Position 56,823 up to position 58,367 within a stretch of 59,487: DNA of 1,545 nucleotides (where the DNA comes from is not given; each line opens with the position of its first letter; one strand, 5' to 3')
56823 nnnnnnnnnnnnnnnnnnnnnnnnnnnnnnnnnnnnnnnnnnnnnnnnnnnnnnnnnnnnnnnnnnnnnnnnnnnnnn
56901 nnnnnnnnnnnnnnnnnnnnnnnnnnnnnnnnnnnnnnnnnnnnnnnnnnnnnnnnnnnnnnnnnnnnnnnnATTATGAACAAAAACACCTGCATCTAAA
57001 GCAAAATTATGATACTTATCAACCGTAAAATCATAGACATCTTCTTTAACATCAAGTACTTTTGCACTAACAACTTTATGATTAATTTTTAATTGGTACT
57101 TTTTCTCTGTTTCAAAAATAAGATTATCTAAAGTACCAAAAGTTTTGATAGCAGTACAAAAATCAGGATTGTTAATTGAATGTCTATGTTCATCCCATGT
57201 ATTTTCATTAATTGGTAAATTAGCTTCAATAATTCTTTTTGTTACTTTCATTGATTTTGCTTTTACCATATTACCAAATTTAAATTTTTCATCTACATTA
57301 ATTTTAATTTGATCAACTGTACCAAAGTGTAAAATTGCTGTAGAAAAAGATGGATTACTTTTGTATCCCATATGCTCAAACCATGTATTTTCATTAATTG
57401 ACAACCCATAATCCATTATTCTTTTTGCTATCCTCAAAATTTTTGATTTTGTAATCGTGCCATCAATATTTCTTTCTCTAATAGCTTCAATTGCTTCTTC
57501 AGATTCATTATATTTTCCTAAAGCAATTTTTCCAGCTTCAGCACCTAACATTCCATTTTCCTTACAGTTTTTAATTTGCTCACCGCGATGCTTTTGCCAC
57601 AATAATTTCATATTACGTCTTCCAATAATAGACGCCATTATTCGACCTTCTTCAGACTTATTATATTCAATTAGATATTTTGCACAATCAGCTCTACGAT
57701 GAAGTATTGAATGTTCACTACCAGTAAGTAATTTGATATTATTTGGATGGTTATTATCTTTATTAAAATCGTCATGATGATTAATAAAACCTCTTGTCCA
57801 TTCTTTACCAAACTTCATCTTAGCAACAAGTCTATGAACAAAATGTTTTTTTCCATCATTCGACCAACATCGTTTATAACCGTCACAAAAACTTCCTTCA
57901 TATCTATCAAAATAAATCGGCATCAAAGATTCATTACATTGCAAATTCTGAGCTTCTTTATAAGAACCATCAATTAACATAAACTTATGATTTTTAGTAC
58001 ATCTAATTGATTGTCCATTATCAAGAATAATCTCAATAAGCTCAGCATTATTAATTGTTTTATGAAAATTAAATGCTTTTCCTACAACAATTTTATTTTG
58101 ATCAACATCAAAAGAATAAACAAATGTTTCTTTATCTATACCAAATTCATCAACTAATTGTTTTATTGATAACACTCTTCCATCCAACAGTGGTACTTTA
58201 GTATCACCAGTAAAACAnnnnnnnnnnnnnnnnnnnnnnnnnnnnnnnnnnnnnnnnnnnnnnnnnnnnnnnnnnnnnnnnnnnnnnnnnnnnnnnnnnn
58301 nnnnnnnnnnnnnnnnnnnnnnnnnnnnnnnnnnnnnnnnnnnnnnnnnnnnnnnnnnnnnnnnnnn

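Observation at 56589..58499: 415-aa intein with HNH homing endonuclease inserted in a small Lys/Trp-rich protein of unknown function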

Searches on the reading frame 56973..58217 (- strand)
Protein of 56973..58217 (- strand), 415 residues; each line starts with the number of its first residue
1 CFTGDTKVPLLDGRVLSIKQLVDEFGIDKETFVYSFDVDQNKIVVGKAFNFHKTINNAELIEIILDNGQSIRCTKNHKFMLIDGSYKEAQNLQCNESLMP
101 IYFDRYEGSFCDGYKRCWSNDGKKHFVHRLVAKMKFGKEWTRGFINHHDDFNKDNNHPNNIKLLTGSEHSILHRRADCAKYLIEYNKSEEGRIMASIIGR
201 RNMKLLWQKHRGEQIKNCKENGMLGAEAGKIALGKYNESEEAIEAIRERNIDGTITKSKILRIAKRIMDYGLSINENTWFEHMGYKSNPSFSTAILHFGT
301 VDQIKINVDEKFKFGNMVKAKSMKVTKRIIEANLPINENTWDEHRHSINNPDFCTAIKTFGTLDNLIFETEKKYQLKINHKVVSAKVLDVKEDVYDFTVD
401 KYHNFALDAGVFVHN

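Call 18: search_solved_structures(query=window:56973-58217:-, max_evalue=0.01, show_alignments=2)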
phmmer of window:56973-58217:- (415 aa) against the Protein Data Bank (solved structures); distinct sequences matched with E-value up to 0.01: 13.
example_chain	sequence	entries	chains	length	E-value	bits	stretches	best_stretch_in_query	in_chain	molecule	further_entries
7qil_A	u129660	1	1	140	9.5e-08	35.1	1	15-86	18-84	DnaE intein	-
2keq_A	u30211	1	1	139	5e-07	32.7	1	30-86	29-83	DNA polymerase III alpha subunit, Nucleic acid binding OB-fold tRNA/helicase-type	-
4kl5_A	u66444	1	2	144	5.7e-07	32.5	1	30-86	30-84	DNA polymerase III, alpha subunit, Nucleic acid binding, OB-fold, tRNA/helicase-type chime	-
5ol7_A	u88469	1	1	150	3.3e-06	30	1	30-86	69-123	DNA-directed DNA polymerase,DNA-directed DNA polymerase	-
5ol6_A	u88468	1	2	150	3.4e-06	29.9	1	30-86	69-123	Nucleic acid binding, OB-fold, tRNA/helicase-type,DNA-directed DNA polymerase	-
4kl6_A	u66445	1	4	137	6e-06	29.2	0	30-85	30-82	DNA-directed DNA polymerase,Nucleic acid binding, OB-fold, tRNA/helicase-type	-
2lqm_A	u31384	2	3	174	0.00019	24.2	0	380-415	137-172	Pho radA intein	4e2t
4e2u_A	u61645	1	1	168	0.00023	23.9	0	380-415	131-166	Pho radA intein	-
4lx3_A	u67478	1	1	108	0.00044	23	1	2-86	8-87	DNA polymerase III, alpha subunit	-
4qfq_A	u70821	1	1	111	0.00045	23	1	2-86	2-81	DNA polymerase III, alpha subunit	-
4o1r_A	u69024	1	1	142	0.0029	20.3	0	3-96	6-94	Replicative DNA helicase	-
1mi8_A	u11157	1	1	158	0.0044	19.7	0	3-97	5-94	DnaB intein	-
8ubs_A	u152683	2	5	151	0.0054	19.4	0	16-100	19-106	NrdJ-1 | Nrdj-1 intein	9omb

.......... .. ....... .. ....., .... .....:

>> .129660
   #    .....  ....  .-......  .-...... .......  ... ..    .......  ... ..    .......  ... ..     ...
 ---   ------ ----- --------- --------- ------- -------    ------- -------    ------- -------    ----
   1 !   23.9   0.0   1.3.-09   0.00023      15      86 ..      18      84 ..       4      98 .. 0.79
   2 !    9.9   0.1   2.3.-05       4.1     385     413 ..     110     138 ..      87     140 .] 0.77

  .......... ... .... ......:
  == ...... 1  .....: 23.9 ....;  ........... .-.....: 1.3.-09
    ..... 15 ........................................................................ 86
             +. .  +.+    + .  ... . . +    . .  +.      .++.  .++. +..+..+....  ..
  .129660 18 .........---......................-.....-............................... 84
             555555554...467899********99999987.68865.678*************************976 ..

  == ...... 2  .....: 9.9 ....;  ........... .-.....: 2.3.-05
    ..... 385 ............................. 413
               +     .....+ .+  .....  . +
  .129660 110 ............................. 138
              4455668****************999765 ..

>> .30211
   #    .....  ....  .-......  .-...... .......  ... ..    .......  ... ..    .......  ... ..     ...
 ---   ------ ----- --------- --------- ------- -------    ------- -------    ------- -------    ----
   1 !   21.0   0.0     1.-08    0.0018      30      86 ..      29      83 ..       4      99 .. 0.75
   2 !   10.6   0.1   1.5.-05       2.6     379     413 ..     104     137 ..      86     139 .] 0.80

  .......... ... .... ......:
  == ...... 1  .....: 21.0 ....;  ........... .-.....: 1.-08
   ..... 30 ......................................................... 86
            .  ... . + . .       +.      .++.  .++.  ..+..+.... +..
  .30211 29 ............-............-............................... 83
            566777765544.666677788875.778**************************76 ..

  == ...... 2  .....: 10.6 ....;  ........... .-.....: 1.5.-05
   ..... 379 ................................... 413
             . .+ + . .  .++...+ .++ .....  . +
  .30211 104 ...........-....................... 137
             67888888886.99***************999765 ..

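Call 47: find_homologous_proteins(query=window:56973-58217:-, max_evalue=0.00001)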
Query window:56973-58217:- (415 aa): 374 proteins with E <= 0.00001 among 2885 candidates; the best 120 are listed.
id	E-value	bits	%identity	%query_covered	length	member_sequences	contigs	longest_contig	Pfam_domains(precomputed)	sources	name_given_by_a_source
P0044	1.7e-271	919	100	97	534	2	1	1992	PF13392.13,PF14890.12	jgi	-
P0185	2.8e-173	595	61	100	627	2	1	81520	PF13392.13,PF14890.12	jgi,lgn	jgi:hypothetical protein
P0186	5.1e-165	568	59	100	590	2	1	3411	PF13392.13,PF14890.12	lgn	-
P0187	8.9e-163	561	58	100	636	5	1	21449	PF13392.13,PF14890.12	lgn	-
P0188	3.6e-115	404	46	100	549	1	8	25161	PF13392.13,PF14890.12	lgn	-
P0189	8.0e-58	215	33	100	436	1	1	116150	PF13392.13,PF14890.12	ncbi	-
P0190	1.0e-51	195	45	32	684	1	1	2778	PF08308.18,PF13392.13,PF14890.12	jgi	jgi:hypothetical protein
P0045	7.4e-47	179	61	26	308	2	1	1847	PF07591.16,PF14890.12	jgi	jgi:hypothetical protein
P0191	8.3e-47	179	33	100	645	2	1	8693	PF14890.12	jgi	-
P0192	2.8e-46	177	40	63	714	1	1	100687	PF01139.23,PF13392.13,PF14890.12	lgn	-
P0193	3.5e-46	177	40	53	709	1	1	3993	PF13392.13,PF14890.12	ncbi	-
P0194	8.7e-46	175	41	54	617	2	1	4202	PF00112.30,PF14890.12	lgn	-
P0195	1.2e-45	175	37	64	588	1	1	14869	PF14890.12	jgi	jgi:hypothetical protein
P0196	2.1e-45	174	34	100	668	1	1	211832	PF01079.26,PF14890.12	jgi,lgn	jgi:hypothetical protein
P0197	5.8e-45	173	39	53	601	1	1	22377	PF13392.13,PF14890.12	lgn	-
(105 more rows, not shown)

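Call 70: find_encoding_contigs(protein=P0189, flank=8000, max_places=1)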
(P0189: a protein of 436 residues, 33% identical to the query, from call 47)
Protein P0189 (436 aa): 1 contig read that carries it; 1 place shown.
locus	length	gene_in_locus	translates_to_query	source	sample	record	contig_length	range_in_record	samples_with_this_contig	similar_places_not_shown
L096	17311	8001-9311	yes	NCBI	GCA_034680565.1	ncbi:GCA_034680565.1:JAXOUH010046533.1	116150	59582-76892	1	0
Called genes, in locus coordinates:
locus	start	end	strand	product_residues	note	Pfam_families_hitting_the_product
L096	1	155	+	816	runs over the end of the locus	-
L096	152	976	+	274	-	-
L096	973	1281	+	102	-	-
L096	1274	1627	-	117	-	-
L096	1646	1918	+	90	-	-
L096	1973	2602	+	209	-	-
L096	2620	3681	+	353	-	-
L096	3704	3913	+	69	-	-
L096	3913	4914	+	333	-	PF25216:Volactin, PF06723:MreB_Mbl (faint)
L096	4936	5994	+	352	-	-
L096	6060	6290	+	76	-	-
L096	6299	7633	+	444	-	-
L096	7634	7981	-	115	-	-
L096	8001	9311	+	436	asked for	PF14890:Intein_splicing, PF13392:HNH_3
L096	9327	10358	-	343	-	PF13155:Toprim_2 (weak)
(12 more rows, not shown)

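Call 80: predict_structure(alignment_id=A3)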
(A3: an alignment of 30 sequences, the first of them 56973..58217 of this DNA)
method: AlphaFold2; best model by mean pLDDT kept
length: 415 residues; sequences in the alignment: 30
mean_pLDDT: 88.4   pTM: 0.62
mean pLDDT of the five models: 88.4, 88.2, 87.4, 87.1, 86.7
residues with pLDDT >= 90: 236; 70-90: 155; 50-70: 24; < 50: 0
segments of 3 or more residues with pLDDT < 50: none
pLDDT, mean of each block of 10 residues (from residue 1): 97 98 97 97 97 97 93 98 96 94 85 89 91 95 93 96 92 76 74 79 84 80 68 78 70 80 92 95 88 93 90 76 91 84 87 89 81 73 95 97 96 95
secondary structure, 60 per line:
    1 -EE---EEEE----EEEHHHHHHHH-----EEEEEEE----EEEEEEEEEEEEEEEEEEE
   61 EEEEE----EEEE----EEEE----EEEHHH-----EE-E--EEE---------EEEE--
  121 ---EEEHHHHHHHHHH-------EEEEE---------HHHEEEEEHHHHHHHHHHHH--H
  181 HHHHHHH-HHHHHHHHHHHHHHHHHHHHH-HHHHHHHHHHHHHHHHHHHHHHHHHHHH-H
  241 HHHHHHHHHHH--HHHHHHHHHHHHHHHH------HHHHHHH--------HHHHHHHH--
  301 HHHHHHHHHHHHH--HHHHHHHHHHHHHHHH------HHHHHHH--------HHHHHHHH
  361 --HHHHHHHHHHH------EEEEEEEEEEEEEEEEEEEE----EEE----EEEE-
elements in order: E7-10 E15-17 H18-25 E31-37 E42-65 E70-73 E78-81 E86-88 E103-105 E115-118 E124-126 H127-136 E144-148 E161-165 H166-177 H180-187 H189-209 H211-238 H240-251 H254-269 H276-282 H291-298 H301-313 H316-331 H338-344 H353-360 H363-373 E380-399 E404-406 E411-414

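Call 82: fold_search(model_id=the predicted structure, library=pdb)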
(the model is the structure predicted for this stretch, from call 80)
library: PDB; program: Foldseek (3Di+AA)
matches with E <= 10: 260; with E <= 0.001: 38
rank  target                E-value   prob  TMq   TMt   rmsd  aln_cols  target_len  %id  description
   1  1dq3                  5.2e-07  1.00  0.31  0.29  20.7       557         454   12  CRYSTAL STRUCTURE OF AN ARCHAEAL INTEIN-ENCODED HOMING ENDONUCLEASE PI-PFUI (released 2000-07-05)
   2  4o1r                  9.8e-06  1.00  0.21  0.59  10.1       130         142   24  Crystal structure of NpuDnaB intein (released 2014-03-19)
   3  1zd7_A                1.4e-05  1.00  0.23  0.56   9.5       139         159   19  1.7 Angstrom Crystal Structure Of Post-Splicing Form of a dnaE Intein from Synechocystis Sp. Pcc 6803 (released 2006-01-24)
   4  6frg                  1.7e-05  1.00  0.22  0.55   8.2       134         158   20  Crystal structure of G-1F mutant of Ssp DnaB Mini-Intein variant M86 (released 2019-01-30)
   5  4kl5_A                1.9e-05  1.00  0.22  0.61  11.3       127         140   22  Crystal structure of NpuDnaE intein (released 2013-09-04)
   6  1zde                  2.0e-05  1.00  0.22  0.54   9.5       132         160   17  1.95 Angstrom Crystal Structure of a dnaE Intein Precursor from Synechocystis Sp. Pcc 6803 (released 2006-01-24)
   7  1mi8                  3.2e-05  1.00  0.21  0.59   1.9       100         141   25  2.0 Angstrom crystal structure of a DnaB intein from Synechocystis sp. PCC 6803 (released 2003-08-19)
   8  4kl5_B                3.6e-05  1.00  0.22  0.60  11.5       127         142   23  Crystal structure of NpuDnaE intein (released 2013-09-04)
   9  8ubs_A                3.8e-05  1.00  0.23  0.61   8.3       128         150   22  Crystal structure of NrdJ-1 split intein fusion (released 2024-10-09)
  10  2keq_MODEL_1_A        4.2e-05  1.00  0.21  0.60  11.0       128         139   23  Solution structure of DnaE intein from Nostoc punctiforme (released 2009-05-19)
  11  6rpq                  4.5e-05  1.00  0.22  0.36  12.1       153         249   24  Crystal structure of PhoCDC21-1 intein (released 2019-08-14)
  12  6frh_A                5.2e-05  1.00  0.22  0.54  10.2       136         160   21  Crystal structure of Ssp DnaB Mini-Intein variant M86 (released 2019-01-30)
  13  3nzm                  5.9e-05  1.00  0.21  0.52   5.1       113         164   19  Crystal structure of DNAE intein with N-extein in redox trap (released 2011-06-01)
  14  2lqm_MODEL_1_A        1.3e-04  1.00  0.22  0.49  13.3       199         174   16  Solution Structures of RadA intein from Pyrococcus horikoshii (released 2012-05-16)
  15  4gig                  1.3e-04  1.00  0.22  0.54   1.9       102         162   20  crystal structure of T69A mutant of trapped Dnae intein precursor (released 2013-03-06)
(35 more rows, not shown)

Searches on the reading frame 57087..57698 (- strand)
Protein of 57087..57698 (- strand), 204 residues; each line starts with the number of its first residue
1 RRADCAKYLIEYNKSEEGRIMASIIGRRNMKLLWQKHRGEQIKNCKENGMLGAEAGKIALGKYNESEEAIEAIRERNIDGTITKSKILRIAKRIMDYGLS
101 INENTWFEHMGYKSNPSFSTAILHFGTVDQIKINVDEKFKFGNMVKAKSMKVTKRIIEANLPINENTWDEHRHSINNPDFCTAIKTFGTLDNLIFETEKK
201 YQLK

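Call 29: search_protein_families(library=pfam, proteins=[window:57087-57698:-], max_evalue=0.1)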
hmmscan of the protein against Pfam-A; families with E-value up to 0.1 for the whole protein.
seq(204 aa): 0 families
